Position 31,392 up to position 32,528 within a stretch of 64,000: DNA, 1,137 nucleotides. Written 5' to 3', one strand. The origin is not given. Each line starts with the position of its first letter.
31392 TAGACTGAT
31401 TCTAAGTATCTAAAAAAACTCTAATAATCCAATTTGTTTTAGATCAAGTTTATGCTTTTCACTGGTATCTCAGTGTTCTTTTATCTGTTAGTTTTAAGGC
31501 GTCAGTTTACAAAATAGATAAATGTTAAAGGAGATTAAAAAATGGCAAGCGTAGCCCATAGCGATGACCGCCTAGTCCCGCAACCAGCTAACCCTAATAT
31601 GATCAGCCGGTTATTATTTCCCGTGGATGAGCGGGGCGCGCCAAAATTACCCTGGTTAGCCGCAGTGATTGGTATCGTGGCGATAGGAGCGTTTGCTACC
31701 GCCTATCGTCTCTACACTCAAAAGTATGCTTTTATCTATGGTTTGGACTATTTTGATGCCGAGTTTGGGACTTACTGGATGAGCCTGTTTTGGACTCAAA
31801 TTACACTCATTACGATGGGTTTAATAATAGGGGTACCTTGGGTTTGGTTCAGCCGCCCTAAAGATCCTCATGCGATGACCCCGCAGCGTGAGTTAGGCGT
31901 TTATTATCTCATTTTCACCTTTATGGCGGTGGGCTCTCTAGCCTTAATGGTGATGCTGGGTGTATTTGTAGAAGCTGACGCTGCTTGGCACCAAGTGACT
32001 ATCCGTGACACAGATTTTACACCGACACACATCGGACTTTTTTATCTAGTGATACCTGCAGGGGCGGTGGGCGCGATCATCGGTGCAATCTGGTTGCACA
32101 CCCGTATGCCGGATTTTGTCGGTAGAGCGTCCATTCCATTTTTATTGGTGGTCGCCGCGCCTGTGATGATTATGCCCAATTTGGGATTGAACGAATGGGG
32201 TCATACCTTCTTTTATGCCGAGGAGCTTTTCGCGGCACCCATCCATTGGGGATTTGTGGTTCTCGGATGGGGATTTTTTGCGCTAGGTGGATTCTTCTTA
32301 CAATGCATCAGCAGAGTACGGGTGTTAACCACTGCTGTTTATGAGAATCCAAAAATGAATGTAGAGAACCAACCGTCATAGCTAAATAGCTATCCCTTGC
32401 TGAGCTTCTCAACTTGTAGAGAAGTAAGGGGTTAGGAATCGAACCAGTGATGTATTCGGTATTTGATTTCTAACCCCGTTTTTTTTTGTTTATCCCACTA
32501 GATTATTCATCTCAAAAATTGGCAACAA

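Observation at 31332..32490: Orphan PmoC/AmoC-family gene (copper membrane monooxygenase subunit C) with no A/B partners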

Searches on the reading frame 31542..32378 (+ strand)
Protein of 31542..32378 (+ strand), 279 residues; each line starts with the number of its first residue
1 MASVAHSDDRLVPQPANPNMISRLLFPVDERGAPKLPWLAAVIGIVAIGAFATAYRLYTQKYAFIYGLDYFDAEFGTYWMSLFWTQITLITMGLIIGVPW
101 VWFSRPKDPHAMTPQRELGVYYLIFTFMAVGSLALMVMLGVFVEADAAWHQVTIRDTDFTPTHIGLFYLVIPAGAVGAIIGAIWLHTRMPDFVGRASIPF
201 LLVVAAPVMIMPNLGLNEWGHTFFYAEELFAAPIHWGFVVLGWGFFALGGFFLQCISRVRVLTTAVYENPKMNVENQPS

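Call 3: search_protein_families(library=pfam, proteins=[window:31542-32378:+], max_evalue=1)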
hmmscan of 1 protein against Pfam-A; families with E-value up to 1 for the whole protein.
window:31542-32378:+ (279 aa): 1 family
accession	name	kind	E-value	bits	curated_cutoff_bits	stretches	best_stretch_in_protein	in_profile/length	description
PF04896.17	AmoC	-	1.6e-59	201.7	26.7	1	40-263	19-242/245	Ammonia monooxygenase/methane monooxygenase, subunit C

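Call 4: search_protein_families(library=ncbifam, proteins=[window:31542-32378:+], max_evalue=1)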
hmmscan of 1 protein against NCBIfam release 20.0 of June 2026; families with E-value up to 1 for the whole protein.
window:31542-32378:+ (279 aa): 2 families
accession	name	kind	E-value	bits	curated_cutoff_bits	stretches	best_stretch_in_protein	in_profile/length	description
NF041641.1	AmoC_BACT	equivalog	6e-65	219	319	1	41-261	27-247/250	bacterial ammonia monooxygenase, subunit AmoC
TIGR03078.1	CH4_NH3mon_ox_C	equivalog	1.1e-57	195.2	280.6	1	42-259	10-229/231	methane monooxygenase/ammonia monooxygenase subunit C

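Call 5: search_solved_structures(query=window:31542-32378:+, max_evalue=1, show_alignments=3)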
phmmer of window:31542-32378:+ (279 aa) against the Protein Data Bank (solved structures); distinct sequences matched with E-value up to 1: 15.
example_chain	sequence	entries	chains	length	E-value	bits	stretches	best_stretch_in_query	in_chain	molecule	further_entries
3chx_C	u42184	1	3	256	2.8e-50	174.6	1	43-260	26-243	PmoC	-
7s4m_G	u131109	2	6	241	2.8e-50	174.6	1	43-263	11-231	Ammonia monooxygenase/methane monooxygenase, subunit C family protein | Particulate methane monooxygenase subunit C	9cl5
4phz_K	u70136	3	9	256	3e-50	174.5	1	42-263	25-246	Particulate methane monooxygenase subunit C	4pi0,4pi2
3rfr_C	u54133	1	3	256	1.4e-49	172.3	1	43-262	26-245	PmoC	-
9cl6_C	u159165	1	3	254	2.3e-44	155.2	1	48-276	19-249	Ammonia monooxygenase subunit C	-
6cxh_C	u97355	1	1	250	6.4e-44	153.7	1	39-250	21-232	Particulate methane monooxygenase, C subunit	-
7s4l_C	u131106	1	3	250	7.2e-44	153.5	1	39-250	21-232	Particulate methane monooxygenase, C subunit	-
9leg_C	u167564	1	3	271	1e-43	153.1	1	50-276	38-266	Ammonia monooxygenase subunit C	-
7ev9_C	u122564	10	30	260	1.1e-43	153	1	37-254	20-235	Ammonia monooxygenase/methane monooxygenase, subunit C family protein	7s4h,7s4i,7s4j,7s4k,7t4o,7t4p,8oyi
9pxf_G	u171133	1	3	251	1.4e-43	152.7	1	51-270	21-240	Ammonia monooxygenase subunit C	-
11ll_Ba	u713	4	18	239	1.4e-43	152.6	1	38-254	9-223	Particulate methane monooxygenase gamma subunit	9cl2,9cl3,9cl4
9cl1_Ba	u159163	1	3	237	1.5e-43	152.5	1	38-254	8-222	Methane monooxygenase, C subunit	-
1yew_C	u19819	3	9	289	1.5e-43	152.5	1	37-254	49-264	particulate methane monooxygenase subunit C2 | Methane monooxygenase subunit C2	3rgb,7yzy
8sqw_C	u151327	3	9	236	1.6e-43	152.4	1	38-254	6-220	Ammonia monooxygenase/methane monooxygenase, subunit C family protein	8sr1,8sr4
6wvd_A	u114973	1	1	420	0.041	16.5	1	83-162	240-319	Green fluorescent protein, Protein jagunal homolog 1 chimera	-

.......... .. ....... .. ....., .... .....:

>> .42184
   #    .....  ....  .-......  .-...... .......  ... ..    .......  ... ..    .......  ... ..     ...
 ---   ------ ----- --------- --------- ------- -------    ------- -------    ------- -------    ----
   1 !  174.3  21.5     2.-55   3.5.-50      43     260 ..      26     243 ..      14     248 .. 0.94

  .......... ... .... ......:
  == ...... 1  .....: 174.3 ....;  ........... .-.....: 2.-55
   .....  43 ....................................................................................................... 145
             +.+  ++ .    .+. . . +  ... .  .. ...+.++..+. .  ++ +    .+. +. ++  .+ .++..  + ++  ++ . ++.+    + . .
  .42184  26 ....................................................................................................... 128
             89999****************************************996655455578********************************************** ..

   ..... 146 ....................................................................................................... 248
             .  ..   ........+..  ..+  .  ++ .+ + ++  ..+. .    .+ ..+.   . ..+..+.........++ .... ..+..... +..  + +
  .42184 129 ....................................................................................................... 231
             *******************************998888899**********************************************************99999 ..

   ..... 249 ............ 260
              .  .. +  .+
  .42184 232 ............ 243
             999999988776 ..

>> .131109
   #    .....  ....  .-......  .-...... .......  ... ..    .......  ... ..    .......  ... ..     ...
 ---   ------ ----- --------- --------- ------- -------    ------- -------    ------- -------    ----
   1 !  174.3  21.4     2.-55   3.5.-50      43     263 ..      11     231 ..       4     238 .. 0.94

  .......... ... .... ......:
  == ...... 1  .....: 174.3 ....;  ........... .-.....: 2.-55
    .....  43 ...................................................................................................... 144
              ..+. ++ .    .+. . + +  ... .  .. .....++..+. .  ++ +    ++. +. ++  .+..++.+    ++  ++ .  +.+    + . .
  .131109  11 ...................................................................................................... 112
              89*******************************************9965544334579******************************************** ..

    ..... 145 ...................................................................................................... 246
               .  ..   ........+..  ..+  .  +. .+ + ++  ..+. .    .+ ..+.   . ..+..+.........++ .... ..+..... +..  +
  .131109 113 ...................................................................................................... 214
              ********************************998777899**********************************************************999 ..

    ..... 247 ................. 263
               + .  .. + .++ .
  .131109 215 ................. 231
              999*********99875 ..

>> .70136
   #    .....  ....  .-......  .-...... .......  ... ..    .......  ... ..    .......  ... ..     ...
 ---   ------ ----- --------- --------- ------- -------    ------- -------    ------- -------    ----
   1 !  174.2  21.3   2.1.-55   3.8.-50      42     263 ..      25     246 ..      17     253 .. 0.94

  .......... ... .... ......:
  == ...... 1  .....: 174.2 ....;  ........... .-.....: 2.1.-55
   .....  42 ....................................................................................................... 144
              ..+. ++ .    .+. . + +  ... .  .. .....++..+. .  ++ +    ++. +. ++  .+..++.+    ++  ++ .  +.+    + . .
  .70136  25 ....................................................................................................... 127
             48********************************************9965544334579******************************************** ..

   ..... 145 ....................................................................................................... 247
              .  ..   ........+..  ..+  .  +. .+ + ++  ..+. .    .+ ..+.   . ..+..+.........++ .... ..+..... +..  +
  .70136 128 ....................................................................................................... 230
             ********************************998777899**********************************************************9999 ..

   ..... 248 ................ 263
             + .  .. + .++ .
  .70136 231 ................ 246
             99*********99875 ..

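Call 8: find_homologous_proteins(query=window:31542-32378:+, max_evalue=1e-10)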
Query window:31542-32378:+ (279 aa): 564 proteins with E <= 1e-10 among 4051 candidates; the best 120 are listed.
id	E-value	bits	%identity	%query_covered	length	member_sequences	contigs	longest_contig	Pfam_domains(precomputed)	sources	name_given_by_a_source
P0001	1.6e-170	584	91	100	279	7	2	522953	PF04896.18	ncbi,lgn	-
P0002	3.5e-143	494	78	98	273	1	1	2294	PF04896.18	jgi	jgi:methane/ammonia monooxygenase subunit C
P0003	9.4e-127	440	70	93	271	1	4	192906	PF04896.18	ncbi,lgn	-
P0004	8.5e-123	427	67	96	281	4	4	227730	PF04896.18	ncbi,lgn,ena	-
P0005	2.0e-110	387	67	90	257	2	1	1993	PF04896.18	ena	-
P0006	1.5e-109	384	62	100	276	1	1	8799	PF04896.18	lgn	-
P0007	6.4e-109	382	67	89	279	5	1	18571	PF04896.18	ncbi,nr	ncbi:MAG TPA: methane monooxygenase/ammonia monooxygenase subunit C [Gammaproteobacteria bacterium]|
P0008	1.5e-108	381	62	95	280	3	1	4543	PF04896.18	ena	-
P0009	7.2e-107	375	61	93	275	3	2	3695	PF04896.18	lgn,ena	-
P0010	3.2e-106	373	61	97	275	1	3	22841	PF04896.18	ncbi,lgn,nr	ncbi:MAG: methane monooxygenase/ammonia monooxygenase subunit C [Pseudomonadota bacterium]|nr:methan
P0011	1.8e-105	371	60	99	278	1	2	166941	PF04896.18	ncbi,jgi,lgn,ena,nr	ncbi:MAG: methane monooxygenase/ammonia monooxygenase subunit C [Gammaproteobacteria bacterium]|nr:M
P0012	1.9e-105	371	60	97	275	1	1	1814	PF04896.18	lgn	-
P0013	2.7e-105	370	57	100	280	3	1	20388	PF04896.18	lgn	-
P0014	5.2e-104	366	61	95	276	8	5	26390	PF04896.18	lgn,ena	-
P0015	1.2e-103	365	59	97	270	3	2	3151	PF04896.18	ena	-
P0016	2.3e-103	364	56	98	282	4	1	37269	PF04896.18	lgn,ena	-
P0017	1.4e-102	361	61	92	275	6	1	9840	PF04896.18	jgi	jgi:methane/ammonia monooxygenase subunit C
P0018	2.4e-102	360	60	92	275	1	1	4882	PF04896.18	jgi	jgi:methane/ammonia monooxygenase subunit C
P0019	3.4e-102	360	63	87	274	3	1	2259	PF04896.18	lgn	-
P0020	7.6e-102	359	60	94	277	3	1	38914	PF04896.18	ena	-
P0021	8.8e-102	359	61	92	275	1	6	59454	PF04896.18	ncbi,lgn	-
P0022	1.6e-101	358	59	97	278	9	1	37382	PF04896.18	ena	-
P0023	1.7e-100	354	62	88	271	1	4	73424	PF04896.18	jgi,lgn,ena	-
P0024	2.6e-100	354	59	96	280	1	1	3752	PF04896.18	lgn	-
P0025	3.2e-100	353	57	98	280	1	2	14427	PF04896.18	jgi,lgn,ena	-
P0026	3.6e-100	353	58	92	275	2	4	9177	PF04896.18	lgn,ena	-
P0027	5.6e-99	349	64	90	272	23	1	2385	PF04896.18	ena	-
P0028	9.8e-99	348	58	97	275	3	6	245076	PF04896.18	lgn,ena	-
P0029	2.9e-98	347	62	91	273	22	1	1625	PF04896.18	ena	-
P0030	4.4e-98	346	55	97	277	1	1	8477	PF04896.18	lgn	-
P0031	8.3e-98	345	61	93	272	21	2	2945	PF04896.18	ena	-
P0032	1.9e-97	344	62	88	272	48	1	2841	PF04896.18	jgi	-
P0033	5.6e-97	343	57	93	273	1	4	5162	PF04896.18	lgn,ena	-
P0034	2.3e-96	341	58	90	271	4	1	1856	PF04896.18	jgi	-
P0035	4.9e-96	340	67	80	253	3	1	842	PF04896.18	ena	-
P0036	1.6e-95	338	61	85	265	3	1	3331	PF04896.18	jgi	jgi:methane/ammonia monooxygenase subunit C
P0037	1.7e-95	338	58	95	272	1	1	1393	PF04896.18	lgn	-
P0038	2.4e-95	337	64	85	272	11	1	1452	PF04896.18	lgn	-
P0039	2.9e-95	337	59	90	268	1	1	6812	PF04896.18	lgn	-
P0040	7.8e-95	336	57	90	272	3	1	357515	PF04896.18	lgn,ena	-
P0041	1.6e-94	335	58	89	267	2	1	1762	PF04896.18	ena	-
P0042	1.8e-94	334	61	90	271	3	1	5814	PF04896.18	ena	-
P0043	1.9e-94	334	57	93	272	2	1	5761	PF04896.18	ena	-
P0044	2.3e-94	334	56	96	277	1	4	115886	PF04896.18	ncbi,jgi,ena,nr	ncbi:MAG: hypothetical protein COB04_13355 [Gammaproteobacteria bacterium]|nr:MAG: hypothetical prot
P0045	8.4e-94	332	59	94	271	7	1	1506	PF04896.18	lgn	-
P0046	1.4e-93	332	56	92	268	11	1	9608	PF04896.18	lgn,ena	-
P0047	1.5e-93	331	57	90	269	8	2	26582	PF04896.18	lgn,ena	-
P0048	2.7e-93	331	66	75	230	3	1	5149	PF04896.18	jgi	jgi:methane/ammonia monooxygenase subunit C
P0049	4.0e-93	330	53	98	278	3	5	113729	PF04896.18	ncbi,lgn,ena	-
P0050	4.3e-93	330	57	92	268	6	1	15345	PF04896.18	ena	-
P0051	4.5e-93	330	58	91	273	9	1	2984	PF04896.18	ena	-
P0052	5.8e-93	330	60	86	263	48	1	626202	PF04896.18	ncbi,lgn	-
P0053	1.2e-92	329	58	96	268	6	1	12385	PF04896.18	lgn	-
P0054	1.6e-92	328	57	87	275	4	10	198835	PF04896.18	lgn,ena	-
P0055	1.9e-92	328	58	91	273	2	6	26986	PF04896.18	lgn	-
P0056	2.1e-92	328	56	94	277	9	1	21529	PF04896.18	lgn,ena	-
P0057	2.1e-92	328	58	88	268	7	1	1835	PF04896.18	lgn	-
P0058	2.2e-92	328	57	96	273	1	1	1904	PF04896.18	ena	-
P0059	4.8e-92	327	57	96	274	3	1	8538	PF04896.18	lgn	-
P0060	5.1e-92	326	57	87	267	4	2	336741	PF04896.18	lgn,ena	-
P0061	5.3e-92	326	60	83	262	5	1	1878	PF04896.18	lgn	-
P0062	7.4e-92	326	58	86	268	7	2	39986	PF04896.18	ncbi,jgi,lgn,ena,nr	ncbi:MAG: methane monooxygenase/ammonia monooxygenase subunit C [Moraxellaceae bacterium]|nr:MAG: me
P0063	9.6e-92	326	58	94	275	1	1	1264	PF04896.18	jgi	jgi:methane/ammonia monooxygenase subunit C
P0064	1.0e-91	325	59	95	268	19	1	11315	PF04896.18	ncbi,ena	-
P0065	1.2e-91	325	57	96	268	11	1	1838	PF04896.18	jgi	-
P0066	1.6e-91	325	54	96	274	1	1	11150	PF04896.18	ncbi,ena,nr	ncbi:MAG: hypothetical protein JKY01_08265 [Pseudomonadales bacterium]|nr:hypothetical protein [Pseu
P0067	3.6e-91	324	58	91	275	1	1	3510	PF04896.18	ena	-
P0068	7.2e-91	323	58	86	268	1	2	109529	PF04896.18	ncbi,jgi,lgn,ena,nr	ncbi:MAG: methane monooxygenase/ammonia monooxygenase subunit C [Gammaproteobacteria bacterium]|nr:M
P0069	7.7e-91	323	57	94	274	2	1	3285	PF04896.18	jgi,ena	-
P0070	1.2e-90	322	62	84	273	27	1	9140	PF04896.18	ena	-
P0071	1.2e-90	322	54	100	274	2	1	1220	PF04896.18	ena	-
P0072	1.3e-90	322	55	93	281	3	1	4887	PF04896.18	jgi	-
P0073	2.7e-90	321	55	96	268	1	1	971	PF04896.18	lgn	-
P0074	3.0e-90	321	56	94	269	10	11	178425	PF04896.18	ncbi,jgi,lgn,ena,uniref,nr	ncbi:methane monooxygenase/ammonia monooxygenase subunit C [Candidatus Macondimonas diazotrophica]|j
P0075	3.5e-90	320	57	91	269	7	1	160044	PF04896.18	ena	-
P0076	3.6e-90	320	57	84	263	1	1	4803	PF04896.18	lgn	-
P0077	4.2e-90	320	58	89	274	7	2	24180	PF04896.18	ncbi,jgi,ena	-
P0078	4.8e-90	320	55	87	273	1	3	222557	PF04896.18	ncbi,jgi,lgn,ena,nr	ncbi:MAG: methane monooxygenase/ammonia monooxygenase subunit C [Gammaproteobacteria bacterium]|nr:M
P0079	5.2e-90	320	58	85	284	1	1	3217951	PF04896.18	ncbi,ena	-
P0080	5.9e-90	320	57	90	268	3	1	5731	PF04896.18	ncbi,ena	-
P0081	7.2e-90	319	57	91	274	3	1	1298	PF04896.18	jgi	jgi:methane/ammonia monooxygenase subunit C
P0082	1.5e-89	318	56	91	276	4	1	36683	PF04896.18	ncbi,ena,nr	ncbi:MAG: methane monooxygenase/ammonia monooxygenase subunit C [Gammaproteobacteria bacterium]|nr:m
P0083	1.8e-89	318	56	92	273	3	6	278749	PF04896.18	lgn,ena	-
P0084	2.0e-89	318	59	84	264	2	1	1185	PF04896.18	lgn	-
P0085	3.3e-89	317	58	89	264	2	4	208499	PF04896.18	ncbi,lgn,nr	ncbi:MAG: methane monooxygenase/ammonia monooxygenase subunit C [Pseudomonadota bacterium]|nr:methan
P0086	4.2e-89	317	55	94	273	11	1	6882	PF04896.18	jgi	jgi:methane/ammonia monooxygenase subunit C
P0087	5.1e-89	317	53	92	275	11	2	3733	PF04896.18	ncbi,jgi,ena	-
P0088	6.1e-89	316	55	92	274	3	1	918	PF04896.18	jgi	-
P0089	7.1e-89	316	60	84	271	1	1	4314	PF04896.18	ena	-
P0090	7.1e-89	316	58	94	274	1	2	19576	PF04896.18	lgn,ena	-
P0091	7.9e-89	316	57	84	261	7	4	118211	PF04896.18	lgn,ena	-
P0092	8.2e-89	316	58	94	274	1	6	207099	PF04896.18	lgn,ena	-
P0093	8.8e-89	316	55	89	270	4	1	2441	PF04896.18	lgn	-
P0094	1.1e-88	315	58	94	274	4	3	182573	PF04896.18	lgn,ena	-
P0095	1.2e-88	315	57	88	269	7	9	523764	PF04896.18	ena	-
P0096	1.3e-88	315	55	90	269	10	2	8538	PF04896.18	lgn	-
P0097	1.4e-88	315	53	92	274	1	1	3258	PF04896.18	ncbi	-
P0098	1.9e-88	315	57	89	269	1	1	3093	PF04896.18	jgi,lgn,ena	-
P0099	2.0e-88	315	57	88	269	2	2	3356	PF04896.18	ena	-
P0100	2.9e-88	314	58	87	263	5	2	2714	PF04896.18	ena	-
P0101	4.0e-88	314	53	97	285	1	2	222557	PF04896.18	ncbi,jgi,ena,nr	ncbi:MAG: methane monooxygenase/ammonia monooxygenase subunit C [Gammaproteobacteria bacterium]|nr:M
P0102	4.3e-88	314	52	99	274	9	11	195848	PF04896.18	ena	-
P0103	4.9e-88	313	55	88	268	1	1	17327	PF04896.18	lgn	-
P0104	8.8e-88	313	55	90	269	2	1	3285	PF04896.18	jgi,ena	-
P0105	9.2e-88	312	57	89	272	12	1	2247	PF04896.18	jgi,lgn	-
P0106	9.4e-88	312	50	97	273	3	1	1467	PF04896.18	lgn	-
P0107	1.3e-87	312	52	94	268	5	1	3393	PF04896.18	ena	-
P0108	1.4e-87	312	49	97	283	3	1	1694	PF04896.18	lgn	-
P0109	1.4e-87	312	53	91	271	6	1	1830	PF04896.18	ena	-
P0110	1.5e-87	312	55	94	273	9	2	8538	PF04896.18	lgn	-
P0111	1.5e-87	312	55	89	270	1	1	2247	PF04896.18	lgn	-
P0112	1.8e-87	311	52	92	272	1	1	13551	PF04896.18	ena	-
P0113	2.7e-87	311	50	96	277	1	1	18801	PF04896.18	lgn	-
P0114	3.9e-87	310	57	91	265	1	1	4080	PF04896.18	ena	-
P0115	3.9e-87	310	54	93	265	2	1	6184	PF04896.18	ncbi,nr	ncbi:MAG: methane monooxygenase/ammonia monooxygenase subunit C, partial [Pseudomonadota bacterium]|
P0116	4.1e-87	310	54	89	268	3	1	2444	PF04896.18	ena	-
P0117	6.5e-87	310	51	91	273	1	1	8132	PF04896.18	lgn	-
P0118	8.6e-87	309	54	96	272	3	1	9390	PF04896.18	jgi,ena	-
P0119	1.1e-86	309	54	93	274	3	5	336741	PF04896.18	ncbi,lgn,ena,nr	ncbi:MAG: methane monooxygenase/ammonia monooxygenase subunit C [Gammaproteobacteria bacterium]|nr:m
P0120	1.2e-86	309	52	92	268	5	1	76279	PF04896.18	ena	-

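Call 11: find_encoding_contigs(protein=window:31542-32378:+, flank=10000, max_places=4)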
Protein window:31542-32378:+ (279 aa): 6 contigs read that carry it; 4 places shown.
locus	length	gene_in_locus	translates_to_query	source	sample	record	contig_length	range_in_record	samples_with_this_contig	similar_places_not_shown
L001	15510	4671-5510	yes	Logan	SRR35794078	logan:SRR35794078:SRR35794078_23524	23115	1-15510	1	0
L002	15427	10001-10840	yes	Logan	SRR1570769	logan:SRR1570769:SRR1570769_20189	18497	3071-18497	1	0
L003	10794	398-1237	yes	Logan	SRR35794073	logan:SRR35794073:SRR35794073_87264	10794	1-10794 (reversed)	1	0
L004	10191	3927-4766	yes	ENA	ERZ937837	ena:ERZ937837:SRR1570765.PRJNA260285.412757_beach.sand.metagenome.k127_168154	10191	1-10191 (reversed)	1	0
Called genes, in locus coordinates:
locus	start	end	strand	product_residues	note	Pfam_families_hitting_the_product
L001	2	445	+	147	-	?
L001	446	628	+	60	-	PF05545:FixQ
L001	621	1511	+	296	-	PF14715:FixP_N, PF00034:Cytochrom_C (weak), PF13442:Cytochrome_CBB3, PF00034:Cytochrom_C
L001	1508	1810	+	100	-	-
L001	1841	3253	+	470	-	PF12801:Fer4_5 (weak), PF12838:Fer4_7 (faint), PF13534:Fer4_17 (faint), PF13183:Fer4_8 (faint), PF13746:Fer4_18, PF11614:FixG_C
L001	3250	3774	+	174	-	PF05751:FixH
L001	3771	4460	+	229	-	PF13386:DsbD_2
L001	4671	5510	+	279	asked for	PF04896:AmoC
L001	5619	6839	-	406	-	PF28597:T2SSF_N, PF00482:T2SSF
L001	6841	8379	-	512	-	PF22341:GSPE_N1E, PF00437:T2SSE, PF25199:nSTAND_NTPase5 (faint)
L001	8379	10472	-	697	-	PF21305:type_II_gspD_N0, PF03958:Secretin_N, PF00263:Secretin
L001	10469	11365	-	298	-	PF11356:T2SSC, PF13180:PDZ_2 (weak), PF17820:PDZ_6 (weak)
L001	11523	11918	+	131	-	PF01479:S4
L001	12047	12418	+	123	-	PF00072:Response_reg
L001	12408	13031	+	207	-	PF13690:CheX (faint), PF04509:CheC (faint)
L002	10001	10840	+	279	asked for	PF04896:AmoC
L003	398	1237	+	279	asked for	PF04896:AmoC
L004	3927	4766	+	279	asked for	PF04896:AmoC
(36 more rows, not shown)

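Call 12: find_encoding_contigs(protein=P0001, flank=10000, max_places=4)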
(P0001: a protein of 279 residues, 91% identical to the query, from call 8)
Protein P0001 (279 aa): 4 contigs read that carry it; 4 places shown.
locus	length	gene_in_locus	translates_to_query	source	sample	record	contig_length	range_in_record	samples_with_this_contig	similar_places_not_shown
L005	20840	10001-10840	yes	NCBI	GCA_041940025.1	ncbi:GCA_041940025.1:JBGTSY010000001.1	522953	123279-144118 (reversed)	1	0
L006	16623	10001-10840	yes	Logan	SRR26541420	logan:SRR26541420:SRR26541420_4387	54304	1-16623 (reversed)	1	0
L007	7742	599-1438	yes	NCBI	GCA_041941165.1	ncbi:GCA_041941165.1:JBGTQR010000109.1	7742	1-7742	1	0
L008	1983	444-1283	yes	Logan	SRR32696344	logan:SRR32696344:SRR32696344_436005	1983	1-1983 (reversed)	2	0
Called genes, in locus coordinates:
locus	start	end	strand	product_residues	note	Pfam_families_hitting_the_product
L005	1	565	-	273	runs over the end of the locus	PF00582:Usp (faint)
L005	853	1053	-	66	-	PF03597:FixS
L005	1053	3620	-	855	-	PF12156:ATPase-cat_bd, PF00403:HMA (weak), PF00122:E1-E2_ATPase, PF00702:Hydrolase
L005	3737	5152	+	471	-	PF00115:COX1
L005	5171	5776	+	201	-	PF02433:FixO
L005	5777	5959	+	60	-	PF05545:FixQ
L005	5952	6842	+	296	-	PF14715:FixP_N, PF00034:Cytochrom_C (weak), PF13442:Cytochrome_CBB3, PF00034:Cytochrom_C (weak)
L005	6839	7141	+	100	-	-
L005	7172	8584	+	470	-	PF12801:Fer4_5 (weak), PF12838:Fer4_7 (faint), PF13534:Fer4_17 (faint), PF13183:Fer4_8 (faint), PF13746:Fer4_18, PF11614:FixG_C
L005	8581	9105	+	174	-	PF05751:FixH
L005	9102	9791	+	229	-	PF13386:DsbD_2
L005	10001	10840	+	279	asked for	PF04896:AmoC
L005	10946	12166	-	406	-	PF28597:T2SSF_N, PF00482:T2SSF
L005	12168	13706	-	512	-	PF22341:GSPE_N1E, PF00437:T2SSE, PF25199:nSTAND_NTPase5 (faint)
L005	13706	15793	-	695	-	PF21305:type_II_gspD_N0, PF03958:Secretin_N, PF00263:Secretin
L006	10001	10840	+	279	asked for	PF04896:AmoC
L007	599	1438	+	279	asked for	PF04896:AmoC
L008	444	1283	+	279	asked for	PF04896:AmoC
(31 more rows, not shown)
